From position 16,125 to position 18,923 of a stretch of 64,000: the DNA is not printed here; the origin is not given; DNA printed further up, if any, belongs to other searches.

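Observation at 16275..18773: Bacterial-type ArnT-like GT-C glycosyltransferase in a eukaryotic genome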

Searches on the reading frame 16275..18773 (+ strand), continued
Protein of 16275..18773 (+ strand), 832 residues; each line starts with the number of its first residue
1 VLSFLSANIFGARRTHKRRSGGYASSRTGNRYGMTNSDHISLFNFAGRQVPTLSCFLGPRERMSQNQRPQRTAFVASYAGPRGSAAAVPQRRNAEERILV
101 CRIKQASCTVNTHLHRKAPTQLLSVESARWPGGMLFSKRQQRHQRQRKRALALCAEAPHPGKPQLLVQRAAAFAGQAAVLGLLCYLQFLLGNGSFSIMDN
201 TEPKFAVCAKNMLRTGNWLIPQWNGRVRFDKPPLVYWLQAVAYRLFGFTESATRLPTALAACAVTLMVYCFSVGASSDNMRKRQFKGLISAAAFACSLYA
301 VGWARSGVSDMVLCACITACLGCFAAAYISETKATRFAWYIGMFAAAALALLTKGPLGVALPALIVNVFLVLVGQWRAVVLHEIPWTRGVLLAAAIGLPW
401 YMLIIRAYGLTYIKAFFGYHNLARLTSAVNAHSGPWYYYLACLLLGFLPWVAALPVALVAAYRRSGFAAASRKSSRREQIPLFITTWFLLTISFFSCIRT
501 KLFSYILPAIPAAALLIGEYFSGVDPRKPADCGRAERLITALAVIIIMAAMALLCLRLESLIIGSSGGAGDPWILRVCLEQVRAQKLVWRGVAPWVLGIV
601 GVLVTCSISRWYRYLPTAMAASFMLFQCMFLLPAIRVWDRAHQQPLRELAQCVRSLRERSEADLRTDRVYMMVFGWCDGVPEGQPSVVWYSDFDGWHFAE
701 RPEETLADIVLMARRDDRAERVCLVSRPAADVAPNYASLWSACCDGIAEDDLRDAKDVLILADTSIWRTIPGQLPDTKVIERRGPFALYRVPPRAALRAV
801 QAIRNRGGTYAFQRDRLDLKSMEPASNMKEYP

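Call 76: find_homologous_proteins(query=P0297, max_evalue=1e-10)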
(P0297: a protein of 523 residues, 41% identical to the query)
Query P0297 (523 aa): 346 proteins with E <= 1e-10 among 8000 candidates; the best 120 are listed.
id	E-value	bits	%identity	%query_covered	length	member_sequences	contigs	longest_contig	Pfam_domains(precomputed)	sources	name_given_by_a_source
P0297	0.0e+0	1169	100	100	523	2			PF13231.13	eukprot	eukprot:SM000214S06779 [mRNA] locus=s214:117930:121225:+ [translate_table: standard]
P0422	5.0e-125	436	44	100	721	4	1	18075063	PF13231.13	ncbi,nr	ncbi:hypothetical protein M758_6G021000 [Ceratodon purpureus]|nr:hypothetical protein M758_6G021000 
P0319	1.1e-116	409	42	100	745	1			PF13231.13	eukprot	eukprot:jgi/Chlat1/7658/Chrsp64S07118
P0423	2.6e-116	407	43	99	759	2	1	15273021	PF13231.13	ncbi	ncbi:unnamed protein product [Calypogeia fissa]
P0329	6.2e-110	386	43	81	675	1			-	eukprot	eukprot:jgi/Mesen1/1863/ME000143S00915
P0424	5.4e-107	377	41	99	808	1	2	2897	PF13231.13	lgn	-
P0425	1.3e-80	290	37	99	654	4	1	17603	PF13231.13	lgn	-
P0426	5.6e-79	284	36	97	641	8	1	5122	PF13231.13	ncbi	ncbi:MAG: glycosyltransferase family 39 protein [Geitlerinemataceae cyanobacterium]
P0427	6.4e-78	281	36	100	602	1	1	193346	PF13231.13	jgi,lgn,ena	jgi:4-amino-4-deoxy-L-arabinose transferase-like glycosyltransferase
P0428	6.7e-78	281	35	100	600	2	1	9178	PF02366.25,PF13231.13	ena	-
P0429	1.6e-77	279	35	97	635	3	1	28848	PF13231.13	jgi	-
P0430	1.9e-77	279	36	97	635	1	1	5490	PF13231.13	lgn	-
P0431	9.1e-77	277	35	98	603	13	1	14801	PF02366.25,PF13231.13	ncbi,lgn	-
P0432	4.3e-76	275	44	60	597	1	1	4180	PF02366.25,PF13231.13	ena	-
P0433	5.5e-76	274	44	60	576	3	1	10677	PF02366.25,PF13231.13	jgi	-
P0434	1.9e-75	272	35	99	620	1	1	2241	PF02366.25,PF13231.13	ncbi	-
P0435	3.4e-75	272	36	99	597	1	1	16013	PF13231.13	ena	-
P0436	3.5e-75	272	42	60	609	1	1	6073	PF13231.13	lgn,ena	-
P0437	1.9e-74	269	35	98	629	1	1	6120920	PF13231.13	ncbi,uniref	ncbi:glycosyltransferase family 39 protein [Lyngbya aestuarii]|uniref:glycosyltransferase family 39 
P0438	4.7e-74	268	34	99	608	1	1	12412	PF13231.13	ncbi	ncbi:MAG: glycosyltransferase family 39 protein [Crinalium sp.]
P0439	5.3e-74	268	33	99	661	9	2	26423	PF13231.13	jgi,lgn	-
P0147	2.1e-73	266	41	60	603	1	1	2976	PF02366.25,PF13231.13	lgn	-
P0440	2.8e-73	265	34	99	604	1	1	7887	PF13231.13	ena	-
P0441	4.7e-73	265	35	98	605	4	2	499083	PF13231.13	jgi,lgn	-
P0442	6.0e-73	264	35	97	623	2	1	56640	PF13231.13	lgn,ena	-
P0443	1.6e-72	263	43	60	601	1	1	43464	PF13231.13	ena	-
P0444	1.7e-72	263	35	100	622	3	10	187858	PF13231.13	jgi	jgi:4-amino-4-deoxy-L-arabinose transferase-like glycosyltransferase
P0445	1.9e-72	262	36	100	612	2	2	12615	PF13231.13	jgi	jgi:4-amino-4-deoxy-L-arabinose transferase-like glycosyltransferase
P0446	6.6e-72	261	33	99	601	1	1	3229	PF13231.13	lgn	-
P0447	2.2e-71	259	32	100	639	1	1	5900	PF13231.13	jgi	jgi:4-amino-4-deoxy-L-arabinose transferase-like glycosyltransferase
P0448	6.7e-71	257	33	98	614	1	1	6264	PF13231.13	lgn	-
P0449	2.2e-70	256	33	100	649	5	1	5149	PF02366.25,PF13231.13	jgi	jgi:4-amino-4-deoxy-L-arabinose transferase-like glycosyltransferase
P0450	1.1e-69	253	34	71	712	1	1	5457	PF02366.25,PF13231.13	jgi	jgi:4-amino-4-deoxy-L-arabinose transferase-like glycosyltransferase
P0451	4.9e-69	251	34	100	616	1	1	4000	PF13231.13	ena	-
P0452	1.6e-68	250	35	98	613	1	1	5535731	PF13231.13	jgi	jgi:4-amino-4-deoxy-L-arabinose transferase-like glycosyltransferase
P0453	3.3e-68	249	33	98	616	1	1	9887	PF13231.13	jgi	jgi:4-amino-4-deoxy-L-arabinose transferase-like glycosyltransferase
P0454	8.1e-68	247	43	60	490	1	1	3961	PF13231.13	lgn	-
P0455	2.9e-67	245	32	97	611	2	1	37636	PF13231.13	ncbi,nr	ncbi:MAG: glycosyltransferase family 39 protein [Elainella sp. Prado103]|nr:glycosyltransferase fami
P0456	2.7e-65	239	50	11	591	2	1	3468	PF02366.25,PF13231.13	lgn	-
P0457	2.7e-65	239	52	42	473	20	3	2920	PF13231.13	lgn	-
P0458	5.8e-65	238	33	100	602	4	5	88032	PF13231.13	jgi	jgi:4-amino-4-deoxy-L-arabinose transferase-like glycosyltransferase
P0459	5.2e-64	235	41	60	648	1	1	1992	PF02366.25,PF13231.13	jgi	jgi:4-amino-4-deoxy-L-arabinose transferase-like glycosyltransferase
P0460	1.4e-50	190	31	100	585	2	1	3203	PF13231.13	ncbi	-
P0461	6.7e-50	188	37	60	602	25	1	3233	PF02366.25,PF13231.13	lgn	-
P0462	6.9e-45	172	35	63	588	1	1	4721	PF02366.25,PF13231.13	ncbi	ncbi:MAG: ArnT family glycosyltransferase [Cyanobium sp.]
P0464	2.8e-42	163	30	97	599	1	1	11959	PF02366.25,PF13231.13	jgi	-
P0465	5.0e-38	149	34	59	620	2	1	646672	PF13231.13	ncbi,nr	ncbi:glycosyltransferase family 39 protein [Cyanobium sp. Morenito 9A2]|nr:glycosyltransferase famil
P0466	5.1e-38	149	30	98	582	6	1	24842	PF13231.13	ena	-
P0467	6.8e-38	149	30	100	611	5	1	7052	PF13231.13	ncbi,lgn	ncbi:MAG: glycosyltransferase family 39 protein [Prochlorococcaceae cyanobacterium]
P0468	9.3e-38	148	29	98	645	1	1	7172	PF13231.13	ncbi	-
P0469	1.3e-37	148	38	13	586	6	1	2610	PF13231.13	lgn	-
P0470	4.3e-37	146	30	100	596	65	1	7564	PF13231.13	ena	-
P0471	8.4e-36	142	33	59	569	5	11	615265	PF02366.25,PF13231.13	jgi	jgi:4-amino-4-deoxy-L-arabinose transferase-like glycosyltransferase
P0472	4.5e-35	139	30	99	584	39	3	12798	PF13231.13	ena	-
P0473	4.5e-33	133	31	98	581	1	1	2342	PF13231.13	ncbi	-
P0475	1.6e-29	121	35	51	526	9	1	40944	PF02366.25,PF13231.13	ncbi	-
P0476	4.3e-29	119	33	63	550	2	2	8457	PF13231.13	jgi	jgi:4-amino-4-deoxy-L-arabinose transferase-like glycosyltransferase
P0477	1.2e-28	118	32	70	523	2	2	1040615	PF13231.13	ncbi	ncbi:MAG: glycosyltransferase family 39 protein [Vicinamibacteria bacterium]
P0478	3.2e-28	117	32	58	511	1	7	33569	PF02366.25,PF03901.24,PF13231.13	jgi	jgi:4-amino-4-deoxy-L-arabinose transferase-like glycosyltransferase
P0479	5.7e-28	116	31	64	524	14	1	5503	PF02366.25,PF13231.13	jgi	jgi:4-amino-4-deoxy-L-arabinose transferase-like glycosyltransferase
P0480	9.8e-28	115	32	65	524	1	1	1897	PF02366.25,PF13231.13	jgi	jgi:4-amino-4-deoxy-L-arabinose transferase-like glycosyltransferase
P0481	2.9e-27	113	31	59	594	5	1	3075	PF13231.13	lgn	-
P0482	6.2e-27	112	32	64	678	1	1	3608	PF13231.13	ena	-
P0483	7.2e-27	112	32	58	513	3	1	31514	PF02366.25,PF13231.13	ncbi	ncbi:MAG: ArnT family glycosyltransferase [Halothiobacillaceae bacterium]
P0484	2.5e-26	110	32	69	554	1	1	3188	PF18583.7,PF02366.25,PF13231.13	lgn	-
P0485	3.3e-26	110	35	63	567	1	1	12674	PF18583.7,PF02366.25,PF13231.13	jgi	jgi:hypothetical protein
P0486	5.7e-26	109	32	65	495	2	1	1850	PF02366.25,PF13231.13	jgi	-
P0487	6.2e-26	109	32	63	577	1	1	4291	PF02366.25,PF13231.13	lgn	-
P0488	6.4e-26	109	33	63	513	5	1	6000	PF13231.13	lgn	-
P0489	1.1e-25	108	32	60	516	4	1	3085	PF02366.25,PF13231.13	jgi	jgi:4-amino-4-deoxy-L-arabinose transferase-like glycosyltransferase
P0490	1.1e-25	108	31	60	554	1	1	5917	PF02366.25,PF13231.13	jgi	jgi:4-amino-4-deoxy-L-arabinose transferase-like glycosyltransferase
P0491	2.2e-25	107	34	51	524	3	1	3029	PF02366.25,PF13231.13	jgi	jgi:4-amino-4-deoxy-L-arabinose transferase-like glycosyltransferase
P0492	2.5e-25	107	32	65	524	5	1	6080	PF02366.25,PF13231.13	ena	-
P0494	3.3e-25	107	31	63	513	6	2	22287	PF13231.13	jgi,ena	-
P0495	8.5e-25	105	34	51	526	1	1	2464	PF02366.25,PF13231.13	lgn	-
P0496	1.0e-24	105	33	58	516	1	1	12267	PF02366.25,PF13231.13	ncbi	-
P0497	1.0e-24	105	35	58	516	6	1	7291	PF02366.25,PF13231.13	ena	-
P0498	1.1e-24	105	32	61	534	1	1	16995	PF02366.25,PF13231.13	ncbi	ncbi:MAG: ArnT family glycosyltransferase, partial [Halothiobacillaceae bacterium]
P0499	1.9e-24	104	33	61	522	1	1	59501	PF02366.25,PF13231.13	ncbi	-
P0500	2.3e-24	104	30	71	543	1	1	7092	PF02366.25,PF13231.13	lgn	-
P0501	2.7e-24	104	33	49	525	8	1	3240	PF02366.25,PF13231.13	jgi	jgi:4-amino-4-deoxy-L-arabinose transferase-like glycosyltransferase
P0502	2.9e-24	104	29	64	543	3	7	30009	PF02366.25,PF13231.13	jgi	jgi:4-amino-4-deoxy-L-arabinose transferase-like glycosyltransferase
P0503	7.4e-24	102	30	66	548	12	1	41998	PF02366.25,PF13231.13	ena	-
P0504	7.6e-24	102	31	58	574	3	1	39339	PF13231.13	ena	-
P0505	8.1e-24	102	32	58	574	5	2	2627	PF18583.7,PF02366.25,PF13231.13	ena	-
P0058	9.1e-24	102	32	58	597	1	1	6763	PF02366.25,PF13231.13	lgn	-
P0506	9.3e-24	102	30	60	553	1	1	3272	PF18583.7,PF02366.25,PF13231.13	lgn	-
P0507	1.0e-23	102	30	67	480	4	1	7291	PF18583.7,PF02366.25,PF13231.13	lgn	-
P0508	1.0e-23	102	30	62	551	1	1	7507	PF02366.25,PF13231.13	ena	-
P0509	1.7e-23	101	31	60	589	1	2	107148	PF13231.13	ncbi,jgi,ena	-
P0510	1.7e-23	101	30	60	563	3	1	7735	PF02366.25,PF13231.13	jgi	jgi:4-amino-4-deoxy-L-arabinose transferase-like glycosyltransferase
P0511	1.7e-23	101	28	62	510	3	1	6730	PF02366.25,PF13231.13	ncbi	-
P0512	1.8e-23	101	30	61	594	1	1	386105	PF13231.13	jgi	jgi:4-amino-4-deoxy-L-arabinose transferase-like glycosyltransferase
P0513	2.0e-23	101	32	51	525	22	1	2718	PF02366.25,PF13231.13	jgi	jgi:4-amino-4-deoxy-L-arabinose transferase-like glycosyltransferase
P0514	2.6e-23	100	33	49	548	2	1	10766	PF02366.25,PF13231.13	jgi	jgi:4-amino-4-deoxy-L-arabinose transferase-like glycosyltransferase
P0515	3.2e-23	100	31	49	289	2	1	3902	PF02366.25,PF13231.13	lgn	-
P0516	4.2e-23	100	31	58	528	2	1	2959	PF02366.25,PF13231.13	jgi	jgi:4-amino-4-deoxy-L-arabinose transferase-like glycosyltransferase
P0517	5.3e-23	99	30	63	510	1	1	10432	PF13231.13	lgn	-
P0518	5.5e-23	99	30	62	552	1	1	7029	PF02366.25,PF13231.13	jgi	jgi:4-amino-4-deoxy-L-arabinose transferase-like glycosyltransferase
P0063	5.6e-23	99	32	61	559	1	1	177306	PF02366.25,PF13231.13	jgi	jgi:4-amino-4-deoxy-L-arabinose transferase-like glycosyltransferase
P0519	7.6e-23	99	33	60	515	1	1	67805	PF02366.25,PF13231.13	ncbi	-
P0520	9.2e-23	99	31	61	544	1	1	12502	PF02366.25,PF13231.13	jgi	jgi:4-amino-4-deoxy-L-arabinose transferase-like glycosyltransferase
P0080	9.4e-23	99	31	67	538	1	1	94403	PF02366.25,PF13231.13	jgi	jgi:4-amino-4-deoxy-L-arabinose transferase-like glycosyltransferase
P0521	1.1e-22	98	31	61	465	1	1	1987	PF13231.13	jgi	jgi:4-amino-4-deoxy-L-arabinose transferase-like glycosyltransferase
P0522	1.1e-22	98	31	60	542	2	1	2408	PF02366.25,PF13231.13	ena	-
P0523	1.2e-22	98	32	44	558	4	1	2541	PF02366.25,PF13231.13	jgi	jgi:4-amino-4-deoxy-L-arabinose transferase-like glycosyltransferase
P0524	1.9e-22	98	33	58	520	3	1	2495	PF13231.13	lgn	-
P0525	2.9e-22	97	33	58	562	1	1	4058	PF02366.25,PF13231.13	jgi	jgi:4-amino-4-deoxy-L-arabinose transferase-like glycosyltransferase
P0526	2.9e-22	97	30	59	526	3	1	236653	PF13231.13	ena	-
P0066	2.9e-22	97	32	44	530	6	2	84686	PF02366.25,PF13231.13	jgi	jgi:4-amino-4-deoxy-L-arabinose transferase-like glycosyltransferase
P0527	3.7e-22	97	32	60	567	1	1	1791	PF02366.25,PF13231.13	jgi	jgi:4-amino-4-deoxy-L-arabinose transferase-like glycosyltransferase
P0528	4.1e-22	96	28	62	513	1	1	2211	PF13231.13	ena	-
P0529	4.3e-22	96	32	60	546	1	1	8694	PF02366.25,PF13231.13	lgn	-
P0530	4.7e-22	96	26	100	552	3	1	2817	PF02366.25,PF13231.13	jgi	jgi:4-amino-4-deoxy-L-arabinose transferase-like glycosyltransferase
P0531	5.4e-22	96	33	59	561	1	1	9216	PF02366.25,PF13231.13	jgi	jgi:4-amino-4-deoxy-L-arabinose transferase-like glycosyltransferase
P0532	5.6e-22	96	33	46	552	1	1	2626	PF02366.25,PF13231.13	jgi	jgi:4-amino-4-deoxy-L-arabinose transferase-like glycosyltransferase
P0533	5.9e-22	96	31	59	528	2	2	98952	PF13231.13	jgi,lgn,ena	-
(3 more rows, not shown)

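Call 87: search_protein_families(library=pfam, proteins=[P0422, P0319, P0407, P0329], max_evalue=0.001)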
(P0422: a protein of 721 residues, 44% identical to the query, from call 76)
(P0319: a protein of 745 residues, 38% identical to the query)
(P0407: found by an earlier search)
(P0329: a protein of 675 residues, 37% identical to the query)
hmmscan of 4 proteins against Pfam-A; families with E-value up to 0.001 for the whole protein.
P0422 (721 aa): 1 family
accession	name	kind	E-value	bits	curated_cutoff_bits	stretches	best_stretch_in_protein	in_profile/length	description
PF13231.12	PMT_2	-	2.2e-07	31.7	26.1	1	178-224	1-48/160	Dolichyl-phosphate-mannose-protein mannosyltransferase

P0319 (745 aa): 1 family
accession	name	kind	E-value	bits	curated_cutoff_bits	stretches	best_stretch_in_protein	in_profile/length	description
PF13231.12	PMT_2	-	1.6e-07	32.2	26.1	1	179-233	1-55/160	Dolichyl-phosphate-mannose-protein mannosyltransferase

P0407 (755 aa): 1 family
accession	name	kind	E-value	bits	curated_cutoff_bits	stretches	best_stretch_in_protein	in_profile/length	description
PF13231.12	PMT_2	-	0.0001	23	26.1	1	157-198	1-42/160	Dolichyl-phosphate-mannose-protein mannosyltransferase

P0329 (675 aa): 0 families
